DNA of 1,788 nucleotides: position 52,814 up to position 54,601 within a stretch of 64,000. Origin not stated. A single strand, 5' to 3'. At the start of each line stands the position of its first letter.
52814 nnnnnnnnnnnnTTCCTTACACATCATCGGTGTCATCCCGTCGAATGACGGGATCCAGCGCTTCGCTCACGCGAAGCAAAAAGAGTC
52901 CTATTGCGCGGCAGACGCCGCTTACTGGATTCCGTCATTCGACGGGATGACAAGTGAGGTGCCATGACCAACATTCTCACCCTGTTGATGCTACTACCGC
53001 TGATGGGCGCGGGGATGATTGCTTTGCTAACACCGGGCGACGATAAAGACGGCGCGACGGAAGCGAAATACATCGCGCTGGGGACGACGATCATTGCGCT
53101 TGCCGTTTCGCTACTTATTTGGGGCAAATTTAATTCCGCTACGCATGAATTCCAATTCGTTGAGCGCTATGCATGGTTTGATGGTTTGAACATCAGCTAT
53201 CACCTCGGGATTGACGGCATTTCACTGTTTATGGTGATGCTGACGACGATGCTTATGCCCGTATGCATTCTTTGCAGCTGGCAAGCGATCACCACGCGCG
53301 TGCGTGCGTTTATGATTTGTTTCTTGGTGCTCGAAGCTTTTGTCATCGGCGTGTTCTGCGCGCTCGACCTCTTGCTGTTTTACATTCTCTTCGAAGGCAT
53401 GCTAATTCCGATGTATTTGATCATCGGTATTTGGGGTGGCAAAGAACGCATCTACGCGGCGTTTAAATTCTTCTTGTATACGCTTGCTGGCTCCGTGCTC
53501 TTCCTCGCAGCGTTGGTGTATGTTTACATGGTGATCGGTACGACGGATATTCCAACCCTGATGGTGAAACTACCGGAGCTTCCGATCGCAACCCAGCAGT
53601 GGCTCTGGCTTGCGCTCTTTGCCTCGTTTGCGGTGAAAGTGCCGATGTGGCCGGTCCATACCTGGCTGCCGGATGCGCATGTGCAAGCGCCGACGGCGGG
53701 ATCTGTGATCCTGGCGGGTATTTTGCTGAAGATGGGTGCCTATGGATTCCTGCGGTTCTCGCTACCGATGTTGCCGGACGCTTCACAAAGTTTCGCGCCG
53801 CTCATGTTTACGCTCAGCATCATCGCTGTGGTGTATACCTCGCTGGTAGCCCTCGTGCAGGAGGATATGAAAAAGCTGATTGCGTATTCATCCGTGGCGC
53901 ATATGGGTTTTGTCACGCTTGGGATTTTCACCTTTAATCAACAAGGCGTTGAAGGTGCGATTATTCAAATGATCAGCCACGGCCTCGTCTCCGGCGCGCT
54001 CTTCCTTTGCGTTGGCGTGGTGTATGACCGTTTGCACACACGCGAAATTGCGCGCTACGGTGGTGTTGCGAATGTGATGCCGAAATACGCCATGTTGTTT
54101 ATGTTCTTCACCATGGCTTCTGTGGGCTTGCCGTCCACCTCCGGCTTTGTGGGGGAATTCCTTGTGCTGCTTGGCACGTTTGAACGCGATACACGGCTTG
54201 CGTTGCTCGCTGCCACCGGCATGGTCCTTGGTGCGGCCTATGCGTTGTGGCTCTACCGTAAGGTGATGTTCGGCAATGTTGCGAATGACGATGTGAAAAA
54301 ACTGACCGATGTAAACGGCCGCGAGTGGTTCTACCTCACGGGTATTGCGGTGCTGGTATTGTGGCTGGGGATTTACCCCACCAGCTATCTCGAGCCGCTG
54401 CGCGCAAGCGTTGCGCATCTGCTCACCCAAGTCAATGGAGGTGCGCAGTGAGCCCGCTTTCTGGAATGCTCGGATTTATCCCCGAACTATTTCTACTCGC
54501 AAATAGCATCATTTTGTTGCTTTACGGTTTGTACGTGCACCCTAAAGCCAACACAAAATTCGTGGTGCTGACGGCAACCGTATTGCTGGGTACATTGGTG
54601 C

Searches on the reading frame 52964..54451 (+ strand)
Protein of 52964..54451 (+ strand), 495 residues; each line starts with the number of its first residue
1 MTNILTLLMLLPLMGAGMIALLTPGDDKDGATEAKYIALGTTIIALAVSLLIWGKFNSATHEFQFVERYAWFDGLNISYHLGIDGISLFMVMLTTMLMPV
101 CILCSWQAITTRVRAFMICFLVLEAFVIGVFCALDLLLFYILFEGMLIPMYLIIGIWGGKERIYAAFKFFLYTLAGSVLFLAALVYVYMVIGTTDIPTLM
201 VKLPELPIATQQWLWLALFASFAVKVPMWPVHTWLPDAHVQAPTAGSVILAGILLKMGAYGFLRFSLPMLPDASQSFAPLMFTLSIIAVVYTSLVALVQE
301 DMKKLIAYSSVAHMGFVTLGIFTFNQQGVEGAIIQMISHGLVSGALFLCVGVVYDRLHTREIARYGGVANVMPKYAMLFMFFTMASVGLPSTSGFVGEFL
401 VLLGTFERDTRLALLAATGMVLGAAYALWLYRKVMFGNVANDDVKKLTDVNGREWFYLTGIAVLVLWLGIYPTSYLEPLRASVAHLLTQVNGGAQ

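Call 63: search_protein_families(library=pfam, proteins=[window:52964-54451:+], max_evalue=0.00001)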
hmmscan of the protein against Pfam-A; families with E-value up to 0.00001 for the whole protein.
window:52964-54451:+ (495 aa): 2 families
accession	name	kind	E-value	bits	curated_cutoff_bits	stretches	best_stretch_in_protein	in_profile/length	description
PF00361.26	Proton_antipo_M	-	9.6e-85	284.8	21.5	1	133-421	1-292/294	NADH:quinone oxidoreductase/Mrp antiporter, TM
PF01059.23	Oxidored_q5_N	-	6e-06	26.8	22.7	1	62-128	38-108/110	NADH-ubiquinone oxidoreductase chain 4, amino terminus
